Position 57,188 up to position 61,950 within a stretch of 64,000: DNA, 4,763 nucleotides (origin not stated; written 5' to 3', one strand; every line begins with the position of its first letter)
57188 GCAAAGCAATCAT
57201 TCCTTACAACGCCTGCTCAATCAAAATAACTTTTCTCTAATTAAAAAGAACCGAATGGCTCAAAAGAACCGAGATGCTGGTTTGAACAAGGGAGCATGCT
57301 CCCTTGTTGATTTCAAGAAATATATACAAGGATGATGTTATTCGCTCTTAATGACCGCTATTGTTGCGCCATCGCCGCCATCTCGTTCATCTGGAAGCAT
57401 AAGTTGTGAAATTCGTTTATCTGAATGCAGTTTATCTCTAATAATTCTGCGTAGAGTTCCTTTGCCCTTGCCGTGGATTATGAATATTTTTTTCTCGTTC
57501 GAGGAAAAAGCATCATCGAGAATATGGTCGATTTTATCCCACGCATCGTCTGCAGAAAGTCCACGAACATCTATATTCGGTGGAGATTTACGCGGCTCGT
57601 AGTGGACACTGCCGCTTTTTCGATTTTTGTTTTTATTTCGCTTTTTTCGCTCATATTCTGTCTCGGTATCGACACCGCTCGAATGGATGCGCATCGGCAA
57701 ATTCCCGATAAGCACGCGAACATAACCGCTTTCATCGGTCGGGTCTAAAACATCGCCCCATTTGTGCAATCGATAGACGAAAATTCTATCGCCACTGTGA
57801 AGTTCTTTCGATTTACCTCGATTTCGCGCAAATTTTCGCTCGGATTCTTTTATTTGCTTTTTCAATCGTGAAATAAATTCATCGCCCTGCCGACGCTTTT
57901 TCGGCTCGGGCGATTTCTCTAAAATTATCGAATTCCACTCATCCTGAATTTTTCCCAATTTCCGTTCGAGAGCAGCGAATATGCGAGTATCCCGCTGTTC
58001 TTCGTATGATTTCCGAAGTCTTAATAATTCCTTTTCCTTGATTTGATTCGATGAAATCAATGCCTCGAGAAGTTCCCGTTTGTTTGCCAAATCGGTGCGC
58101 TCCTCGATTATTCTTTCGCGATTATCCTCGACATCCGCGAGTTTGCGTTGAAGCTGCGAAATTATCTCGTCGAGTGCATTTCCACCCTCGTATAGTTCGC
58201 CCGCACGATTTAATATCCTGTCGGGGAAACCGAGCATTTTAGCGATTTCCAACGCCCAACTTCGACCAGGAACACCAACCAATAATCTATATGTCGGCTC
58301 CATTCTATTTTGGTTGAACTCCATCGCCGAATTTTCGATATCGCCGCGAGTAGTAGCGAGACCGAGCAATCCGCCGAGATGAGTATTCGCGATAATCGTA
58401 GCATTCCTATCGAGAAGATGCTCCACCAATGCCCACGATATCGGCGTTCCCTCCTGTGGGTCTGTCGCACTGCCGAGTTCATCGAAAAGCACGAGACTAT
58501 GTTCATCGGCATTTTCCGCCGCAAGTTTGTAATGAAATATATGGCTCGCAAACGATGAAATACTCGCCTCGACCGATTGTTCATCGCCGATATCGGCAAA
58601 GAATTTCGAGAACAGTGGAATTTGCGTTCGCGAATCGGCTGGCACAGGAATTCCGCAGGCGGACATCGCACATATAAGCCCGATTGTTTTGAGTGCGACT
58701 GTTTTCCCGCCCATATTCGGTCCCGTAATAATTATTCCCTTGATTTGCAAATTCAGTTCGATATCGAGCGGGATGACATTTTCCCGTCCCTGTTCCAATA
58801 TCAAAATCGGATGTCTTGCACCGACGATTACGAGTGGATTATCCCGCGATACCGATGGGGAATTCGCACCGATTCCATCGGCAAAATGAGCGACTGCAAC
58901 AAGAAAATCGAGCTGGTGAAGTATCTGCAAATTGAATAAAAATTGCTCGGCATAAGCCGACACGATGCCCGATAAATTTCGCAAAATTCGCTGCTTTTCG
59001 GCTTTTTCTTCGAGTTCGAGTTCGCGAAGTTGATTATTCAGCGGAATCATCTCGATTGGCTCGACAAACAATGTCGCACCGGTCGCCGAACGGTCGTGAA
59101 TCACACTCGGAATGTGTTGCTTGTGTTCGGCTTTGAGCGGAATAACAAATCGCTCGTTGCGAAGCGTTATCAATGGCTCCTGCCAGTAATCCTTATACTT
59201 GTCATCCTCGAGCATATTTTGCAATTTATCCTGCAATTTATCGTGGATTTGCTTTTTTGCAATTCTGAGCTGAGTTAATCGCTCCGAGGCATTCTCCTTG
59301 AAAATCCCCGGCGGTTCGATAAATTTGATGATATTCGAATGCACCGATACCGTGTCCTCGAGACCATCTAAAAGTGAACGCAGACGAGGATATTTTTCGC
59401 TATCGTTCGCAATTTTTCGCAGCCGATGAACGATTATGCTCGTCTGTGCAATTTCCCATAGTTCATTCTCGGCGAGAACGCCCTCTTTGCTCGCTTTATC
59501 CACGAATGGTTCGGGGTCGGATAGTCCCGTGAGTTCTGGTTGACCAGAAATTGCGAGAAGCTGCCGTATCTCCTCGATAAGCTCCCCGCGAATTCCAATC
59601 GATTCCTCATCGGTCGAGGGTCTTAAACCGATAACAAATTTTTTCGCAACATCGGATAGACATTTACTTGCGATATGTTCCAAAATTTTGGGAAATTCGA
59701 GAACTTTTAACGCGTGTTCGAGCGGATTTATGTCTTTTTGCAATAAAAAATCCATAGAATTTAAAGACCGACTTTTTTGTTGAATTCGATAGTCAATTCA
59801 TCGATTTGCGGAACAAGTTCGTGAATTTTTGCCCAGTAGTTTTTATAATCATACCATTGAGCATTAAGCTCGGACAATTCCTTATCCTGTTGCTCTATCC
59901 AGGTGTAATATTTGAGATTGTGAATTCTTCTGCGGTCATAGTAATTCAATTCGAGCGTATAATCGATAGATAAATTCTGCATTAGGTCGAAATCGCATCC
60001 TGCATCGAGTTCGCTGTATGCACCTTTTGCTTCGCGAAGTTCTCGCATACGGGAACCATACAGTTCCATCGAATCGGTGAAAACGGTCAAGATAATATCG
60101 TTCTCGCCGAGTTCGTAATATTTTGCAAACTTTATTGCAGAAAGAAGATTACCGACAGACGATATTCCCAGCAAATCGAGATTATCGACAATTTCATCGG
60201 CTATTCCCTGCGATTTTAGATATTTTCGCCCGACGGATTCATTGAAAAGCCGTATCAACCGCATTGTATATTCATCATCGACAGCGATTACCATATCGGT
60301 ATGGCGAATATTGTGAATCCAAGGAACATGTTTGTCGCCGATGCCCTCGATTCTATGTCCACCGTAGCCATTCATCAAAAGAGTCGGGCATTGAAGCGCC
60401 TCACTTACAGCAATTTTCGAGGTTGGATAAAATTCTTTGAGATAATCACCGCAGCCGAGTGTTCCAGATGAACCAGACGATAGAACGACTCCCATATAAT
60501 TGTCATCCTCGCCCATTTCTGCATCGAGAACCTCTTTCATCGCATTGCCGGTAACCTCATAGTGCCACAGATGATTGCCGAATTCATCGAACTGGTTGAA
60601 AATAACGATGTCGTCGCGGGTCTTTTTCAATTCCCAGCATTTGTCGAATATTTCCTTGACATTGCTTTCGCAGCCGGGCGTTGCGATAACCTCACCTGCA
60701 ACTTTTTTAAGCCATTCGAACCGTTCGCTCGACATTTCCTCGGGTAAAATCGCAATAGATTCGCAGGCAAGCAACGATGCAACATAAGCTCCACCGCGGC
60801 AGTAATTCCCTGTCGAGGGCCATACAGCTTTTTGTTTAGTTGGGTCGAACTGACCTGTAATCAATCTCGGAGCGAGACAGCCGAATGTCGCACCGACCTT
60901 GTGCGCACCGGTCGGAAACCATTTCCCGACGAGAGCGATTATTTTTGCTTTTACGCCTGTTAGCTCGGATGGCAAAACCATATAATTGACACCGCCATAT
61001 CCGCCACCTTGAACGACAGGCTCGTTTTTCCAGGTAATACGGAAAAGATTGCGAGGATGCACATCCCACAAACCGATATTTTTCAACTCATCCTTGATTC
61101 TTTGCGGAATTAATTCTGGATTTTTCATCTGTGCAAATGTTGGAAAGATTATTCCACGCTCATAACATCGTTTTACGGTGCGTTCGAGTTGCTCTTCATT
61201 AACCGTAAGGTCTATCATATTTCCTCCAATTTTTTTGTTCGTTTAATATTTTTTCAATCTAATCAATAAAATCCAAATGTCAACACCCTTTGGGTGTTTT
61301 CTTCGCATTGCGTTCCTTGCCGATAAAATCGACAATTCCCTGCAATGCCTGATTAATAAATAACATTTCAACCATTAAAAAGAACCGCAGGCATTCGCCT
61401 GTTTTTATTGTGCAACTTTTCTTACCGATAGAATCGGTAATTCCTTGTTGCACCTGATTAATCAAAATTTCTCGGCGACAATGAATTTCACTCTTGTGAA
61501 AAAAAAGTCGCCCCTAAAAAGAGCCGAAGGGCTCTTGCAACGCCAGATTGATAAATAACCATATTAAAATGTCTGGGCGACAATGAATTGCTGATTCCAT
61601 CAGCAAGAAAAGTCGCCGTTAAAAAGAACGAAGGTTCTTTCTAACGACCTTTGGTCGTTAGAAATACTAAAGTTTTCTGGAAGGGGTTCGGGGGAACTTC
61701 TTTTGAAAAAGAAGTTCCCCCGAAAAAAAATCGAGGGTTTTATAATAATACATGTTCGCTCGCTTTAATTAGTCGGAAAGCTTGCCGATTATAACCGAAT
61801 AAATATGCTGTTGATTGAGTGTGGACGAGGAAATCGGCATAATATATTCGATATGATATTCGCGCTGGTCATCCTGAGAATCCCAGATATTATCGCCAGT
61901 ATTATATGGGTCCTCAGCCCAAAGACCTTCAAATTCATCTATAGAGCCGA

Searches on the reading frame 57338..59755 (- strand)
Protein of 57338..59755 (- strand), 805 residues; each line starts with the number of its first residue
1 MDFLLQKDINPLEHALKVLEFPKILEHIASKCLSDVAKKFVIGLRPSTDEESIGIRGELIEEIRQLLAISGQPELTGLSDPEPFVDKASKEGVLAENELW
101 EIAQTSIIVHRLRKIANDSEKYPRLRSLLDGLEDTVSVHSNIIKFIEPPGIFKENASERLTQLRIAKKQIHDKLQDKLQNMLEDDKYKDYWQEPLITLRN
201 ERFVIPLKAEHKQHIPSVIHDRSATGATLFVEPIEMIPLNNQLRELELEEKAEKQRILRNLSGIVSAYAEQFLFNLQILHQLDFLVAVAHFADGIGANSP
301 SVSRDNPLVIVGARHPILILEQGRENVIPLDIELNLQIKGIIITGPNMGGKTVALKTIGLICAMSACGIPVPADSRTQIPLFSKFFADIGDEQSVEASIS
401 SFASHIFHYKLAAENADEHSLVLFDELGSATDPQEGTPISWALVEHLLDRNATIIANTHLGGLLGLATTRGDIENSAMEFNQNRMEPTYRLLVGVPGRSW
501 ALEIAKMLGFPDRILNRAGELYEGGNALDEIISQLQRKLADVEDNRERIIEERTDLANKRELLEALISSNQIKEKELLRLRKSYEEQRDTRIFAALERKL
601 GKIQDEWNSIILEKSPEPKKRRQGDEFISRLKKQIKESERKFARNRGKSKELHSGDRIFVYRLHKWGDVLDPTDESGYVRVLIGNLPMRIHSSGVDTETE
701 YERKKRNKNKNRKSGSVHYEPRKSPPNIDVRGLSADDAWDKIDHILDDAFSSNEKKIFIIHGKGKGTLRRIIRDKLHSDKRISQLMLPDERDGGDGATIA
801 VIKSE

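Call 13: search_protein_families(library=pfam, proteins=[window:57338-59755:-])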
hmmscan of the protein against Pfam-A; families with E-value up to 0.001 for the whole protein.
window:57338-59755:- (805 aa): 3 families
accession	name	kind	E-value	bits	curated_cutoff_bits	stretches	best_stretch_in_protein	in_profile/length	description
PF00488.27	MutS_V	-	2.3e-31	109.7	30.2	1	341-521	1-183/188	MutS domain V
PF01713.27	Smr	-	5.1e-17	62.2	25.7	1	728-803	1-77/77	Smr domain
PF05192.23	MutS_III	-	4.4e-05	24.3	34.1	0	45-289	43-194/194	MutS domain III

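Call 68: find_homologous_proteins(query=window:57338-59755:-, max_evalue=1e-120)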
Query window:57338-59755:- (805 aa): 152 proteins with E <= 1e-120 among 8000 candidates; the best 120 are listed.
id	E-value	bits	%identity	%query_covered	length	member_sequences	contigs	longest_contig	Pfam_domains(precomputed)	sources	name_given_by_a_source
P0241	0.0e+0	1788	100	100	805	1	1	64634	PF00488.28,PF01713.28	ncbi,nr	ncbi:Smr/MutS family protein [bacterium]|nr:Smr/MutS family protein [bacterium]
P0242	0.0e+0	1533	85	100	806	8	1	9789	PF00488.28,PF01713.28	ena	-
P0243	0.0e+0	1264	68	100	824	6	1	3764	PF00488.28,PF01713.28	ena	-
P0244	0.0e+0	1214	67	100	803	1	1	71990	PF00488.28,PF01713.28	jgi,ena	-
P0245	0.0e+0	1169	64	99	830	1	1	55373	PF05192.24,PF00488.28,PF01713.28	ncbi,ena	-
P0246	0.0e+0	1167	64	99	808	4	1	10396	PF05192.24,PF00488.28,PF01713.28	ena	-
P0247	0.0e+0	1167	65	100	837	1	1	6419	PF00488.28,PF01713.28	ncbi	-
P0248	0.0e+0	1163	64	100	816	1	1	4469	PF00488.28,PF01713.28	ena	-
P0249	0.0e+0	1159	63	100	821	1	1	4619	PF05192.24,PF00488.28,PF01713.28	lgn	-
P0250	0.0e+0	1136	62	100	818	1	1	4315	PF00488.28,PF01713.28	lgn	-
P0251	0.0e+0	1130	63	99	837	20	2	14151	PF05192.24,PF00488.28,PF01713.28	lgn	-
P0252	0.0e+0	1112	70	84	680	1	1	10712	PF00488.28,PF01713.28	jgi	-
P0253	0.0e+0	1036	58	98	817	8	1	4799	PF00488.28,PF01713.28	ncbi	-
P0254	0.0e+0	1021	56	99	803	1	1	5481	PF00488.28,PF01713.28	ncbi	-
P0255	0.0e+0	1013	64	87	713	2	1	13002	PF00488.28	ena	-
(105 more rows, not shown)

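Call 69: find_encoding_contigs(protein=P0242, flank=10000, max_places=2)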
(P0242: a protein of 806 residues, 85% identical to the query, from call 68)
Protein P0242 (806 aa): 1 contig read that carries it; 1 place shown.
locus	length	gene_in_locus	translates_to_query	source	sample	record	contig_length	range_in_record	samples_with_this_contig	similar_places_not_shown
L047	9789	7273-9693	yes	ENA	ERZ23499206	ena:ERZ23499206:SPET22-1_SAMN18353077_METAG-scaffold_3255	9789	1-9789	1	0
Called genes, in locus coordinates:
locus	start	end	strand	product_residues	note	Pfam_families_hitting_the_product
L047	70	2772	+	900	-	PF13205:Big_5 (faint), PF13860:FlgD_ig (weak)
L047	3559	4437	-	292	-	PF01513:NAD_kinase, PF20143:NAD_kinase_C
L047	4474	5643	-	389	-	-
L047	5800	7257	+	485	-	PF00291:PALP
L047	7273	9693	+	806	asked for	PF00488:MutS_V, PF01713:Smr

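Call 70: find_encoding_contigs(protein=P0244, flank=10000, max_places=1)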
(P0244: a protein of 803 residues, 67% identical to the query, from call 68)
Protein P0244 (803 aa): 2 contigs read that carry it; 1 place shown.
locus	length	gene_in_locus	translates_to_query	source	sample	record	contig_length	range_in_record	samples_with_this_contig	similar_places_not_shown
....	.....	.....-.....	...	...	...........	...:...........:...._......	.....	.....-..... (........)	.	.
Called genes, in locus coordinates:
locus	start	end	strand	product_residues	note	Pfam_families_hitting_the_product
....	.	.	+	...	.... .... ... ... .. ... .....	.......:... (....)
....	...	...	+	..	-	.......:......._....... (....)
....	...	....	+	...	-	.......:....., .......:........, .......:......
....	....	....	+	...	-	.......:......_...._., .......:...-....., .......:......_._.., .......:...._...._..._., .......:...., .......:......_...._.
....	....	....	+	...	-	-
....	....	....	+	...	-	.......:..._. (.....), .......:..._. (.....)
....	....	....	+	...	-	-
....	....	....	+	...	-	-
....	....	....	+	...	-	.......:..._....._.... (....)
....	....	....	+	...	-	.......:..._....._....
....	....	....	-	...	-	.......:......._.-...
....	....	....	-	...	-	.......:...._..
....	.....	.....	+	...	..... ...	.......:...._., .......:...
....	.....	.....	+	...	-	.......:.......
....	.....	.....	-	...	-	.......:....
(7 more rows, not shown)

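Call 77: find_encoding_contigs(protein=P0241, flank=3000, max_places=3)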
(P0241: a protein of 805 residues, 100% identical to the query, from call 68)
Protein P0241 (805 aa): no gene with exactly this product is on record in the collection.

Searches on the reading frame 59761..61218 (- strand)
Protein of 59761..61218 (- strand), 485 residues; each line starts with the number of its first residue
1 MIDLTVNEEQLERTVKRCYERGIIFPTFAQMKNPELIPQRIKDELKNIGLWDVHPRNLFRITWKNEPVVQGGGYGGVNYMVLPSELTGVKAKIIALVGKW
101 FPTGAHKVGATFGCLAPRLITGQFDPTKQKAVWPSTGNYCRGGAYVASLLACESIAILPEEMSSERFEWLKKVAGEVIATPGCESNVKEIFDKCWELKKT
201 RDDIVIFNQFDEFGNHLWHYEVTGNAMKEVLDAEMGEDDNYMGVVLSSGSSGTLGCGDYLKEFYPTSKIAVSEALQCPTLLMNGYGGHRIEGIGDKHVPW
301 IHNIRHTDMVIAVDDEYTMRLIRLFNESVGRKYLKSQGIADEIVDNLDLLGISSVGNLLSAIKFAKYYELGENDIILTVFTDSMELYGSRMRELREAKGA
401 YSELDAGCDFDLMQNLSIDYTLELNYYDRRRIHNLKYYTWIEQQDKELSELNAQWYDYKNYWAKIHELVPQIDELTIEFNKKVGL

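Call 13: search_protein_families(library=pfam, proteins=[window:59761-61218:-])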
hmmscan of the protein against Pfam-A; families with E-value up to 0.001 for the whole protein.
window:59761-61218:- (485 aa): 1 family
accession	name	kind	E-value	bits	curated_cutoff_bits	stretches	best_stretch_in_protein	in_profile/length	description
PF00291.31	PALP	-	3.3e-13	50.1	35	1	102-327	33-258/295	Pyridoxal-phosphate dependent enzyme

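Call 59: find_homologous_proteins(query=window:59761-61218:-, max_evalue=1e-100)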
Query window:59761-61218:- (485 aa): 8000 proteins with E <= 1e-100 among 8000 candidates; the best 120 are listed.
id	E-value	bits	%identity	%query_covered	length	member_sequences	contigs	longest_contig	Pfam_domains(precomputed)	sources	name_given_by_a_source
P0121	0.0e+0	1134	100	100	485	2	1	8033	PF00291.32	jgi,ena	-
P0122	0.0e+0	1026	89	100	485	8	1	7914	PF00291.32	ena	-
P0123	5.6e-272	921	79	100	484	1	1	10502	PF00291.32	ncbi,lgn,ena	-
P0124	5.0e-271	918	79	100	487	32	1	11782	PF00291.32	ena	-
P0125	1.0e-270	917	78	100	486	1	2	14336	PF00291.32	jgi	-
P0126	1.4e-270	916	78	100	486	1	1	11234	PF00291.32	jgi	-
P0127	3.5e-270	915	79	100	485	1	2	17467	PF00291.32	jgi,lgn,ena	-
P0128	4.3e-270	915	78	100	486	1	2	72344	PF00291.32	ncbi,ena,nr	ncbi:pyridoxal-phosphate dependent enzyme [candidate division WOR-3 bacterium]|nr:pyridoxal-phosphat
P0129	6.2e-270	914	78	100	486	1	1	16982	PF00291.32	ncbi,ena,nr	ncbi:pyridoxal-phosphate dependent enzyme [candidate division WOR-3 bacterium]|nr:pyridoxal-phosphat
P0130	4.6e-269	911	77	100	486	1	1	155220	PF00291.32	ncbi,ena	-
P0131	9.9e-269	910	77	100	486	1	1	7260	PF00291.32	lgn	-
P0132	1.3e-268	910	79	100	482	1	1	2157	PF00291.32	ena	-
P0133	3.5e-268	908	78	100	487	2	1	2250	PF00291.32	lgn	-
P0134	8.5e-268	907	77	100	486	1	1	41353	PF00291.32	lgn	-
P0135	1.3e-267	906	77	100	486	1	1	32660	PF00291.32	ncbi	-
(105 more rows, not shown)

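Call 60: find_encoding_contigs(protein=P0122, flank=8000, max_places=2)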
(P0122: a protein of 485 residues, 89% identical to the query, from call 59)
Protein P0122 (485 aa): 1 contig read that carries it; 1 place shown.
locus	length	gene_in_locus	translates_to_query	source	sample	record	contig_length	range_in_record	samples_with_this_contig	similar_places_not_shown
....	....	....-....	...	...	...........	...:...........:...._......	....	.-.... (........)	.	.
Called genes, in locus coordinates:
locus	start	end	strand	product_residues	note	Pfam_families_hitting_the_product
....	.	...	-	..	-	?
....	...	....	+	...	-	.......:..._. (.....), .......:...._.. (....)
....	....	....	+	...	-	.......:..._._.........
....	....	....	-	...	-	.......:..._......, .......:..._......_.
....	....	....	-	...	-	-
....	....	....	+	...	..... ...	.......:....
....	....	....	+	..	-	?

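Call 61: find_encoding_contigs(protein=P0121, flank=8000, max_places=3)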
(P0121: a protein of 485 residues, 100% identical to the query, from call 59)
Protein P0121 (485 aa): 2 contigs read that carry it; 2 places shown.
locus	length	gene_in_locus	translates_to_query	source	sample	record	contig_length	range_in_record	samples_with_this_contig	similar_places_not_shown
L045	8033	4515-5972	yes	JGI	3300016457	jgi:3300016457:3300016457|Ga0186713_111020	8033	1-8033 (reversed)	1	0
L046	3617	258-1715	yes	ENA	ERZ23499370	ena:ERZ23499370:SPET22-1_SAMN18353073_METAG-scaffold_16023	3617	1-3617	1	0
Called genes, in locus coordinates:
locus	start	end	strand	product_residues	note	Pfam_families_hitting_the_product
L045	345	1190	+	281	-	PF00551:Formyl_trans_N, PF02911:Formyl_trans_C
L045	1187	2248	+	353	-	PF04230:PS_pyruv_trans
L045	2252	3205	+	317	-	PF01380:SIS, PF00571:CBS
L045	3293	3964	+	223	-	-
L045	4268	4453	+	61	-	-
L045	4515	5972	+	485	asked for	PF00291:PALP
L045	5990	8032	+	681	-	?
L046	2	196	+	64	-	?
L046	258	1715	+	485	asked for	PF00291:PALP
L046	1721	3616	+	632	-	?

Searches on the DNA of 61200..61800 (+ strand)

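Call 10: search_rna_families(source=window, start=61200, end=61800, threshold=evalue, max_evalue=10)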
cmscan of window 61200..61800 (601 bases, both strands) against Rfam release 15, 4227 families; matches with E-value up to 10: 16.
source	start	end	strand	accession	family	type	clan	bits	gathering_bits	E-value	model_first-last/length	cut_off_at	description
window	61687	61724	+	RF03585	mir-3938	Gene; miRNA;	-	24.9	94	0.01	25-64/88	no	mir-3938 microRNA precursor family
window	61402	61626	+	RF00885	MIR821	Gene; miRNA;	-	24.5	249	0.021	1-275/275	no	MIR821 microRNA precursor family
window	61687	61724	-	RF03585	mir-3938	Gene; miRNA;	-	24.3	94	0.015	25-64/88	no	mir-3938 microRNA precursor family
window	61685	61726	-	RF03632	MIR1882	Gene; miRNA;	-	18.8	107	0.51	1-131/131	no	MIR1882 microRNA precursor family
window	61558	61726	-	RF04318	idnO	Cis-reg;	-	17.8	100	3.5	1-206/206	no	idnO ncRNA motif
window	61691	61720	-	RF03785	mir-974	Gene; miRNA;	-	17.6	90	1.9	1-91/91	no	mir-974 microRNA precursor family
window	61687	61724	-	RF03217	mir-3167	Gene; miRNA;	-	16.1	86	6.8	7-51/59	no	mir-3167 microRNA precursor family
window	61687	61724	+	RF03401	mir-1323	Gene; miRNA;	-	15.5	98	3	16-59/73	no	mir-1323 microRNA precursor family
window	61331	61421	-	RF00204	snoR12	Gene; snRNA; snoRNA; CD-box;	-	15.5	39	7.2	1-83/83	no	Small nucleolar RNA R12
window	61688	61731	-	RF01460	rliH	Gene; sRNA;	-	15.3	100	0.049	377-423/429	no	Listeria sRNA rliH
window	61471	61570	+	RF00482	snoF1_F2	Gene; snRNA; snoRNA; HACA-box;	-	14.4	60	5.6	1-140/140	no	Small nucleolar RNA F1/F2/snoR5a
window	61566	61724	-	RF02694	RalA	Gene; sRNA;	-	13.7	170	2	1-179/179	no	RalR antitoxin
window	61690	61800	-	RF02405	P34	Gene; sRNA;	-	9.4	44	7.9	282-399/399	5'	Pseudomonas sRNA P34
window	61637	61703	+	RF02763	IsrM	Gene; sRNA;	-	9.2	376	4.2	1-329/329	no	IsrM sRNA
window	61253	61311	-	RF01296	snoU85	Gene; snRNA; snoRNA; HACA-box;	CL00082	8.9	41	4.2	1-329/329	no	Small nucleolar RNA U85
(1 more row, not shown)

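Call 65: search_dna_similar(query=window:61281-61470:+, collection=plasmids, mode=distant, max_evalue=0.001, max_rows=10)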
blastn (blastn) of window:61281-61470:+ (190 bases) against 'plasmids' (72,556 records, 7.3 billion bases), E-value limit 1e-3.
No match.
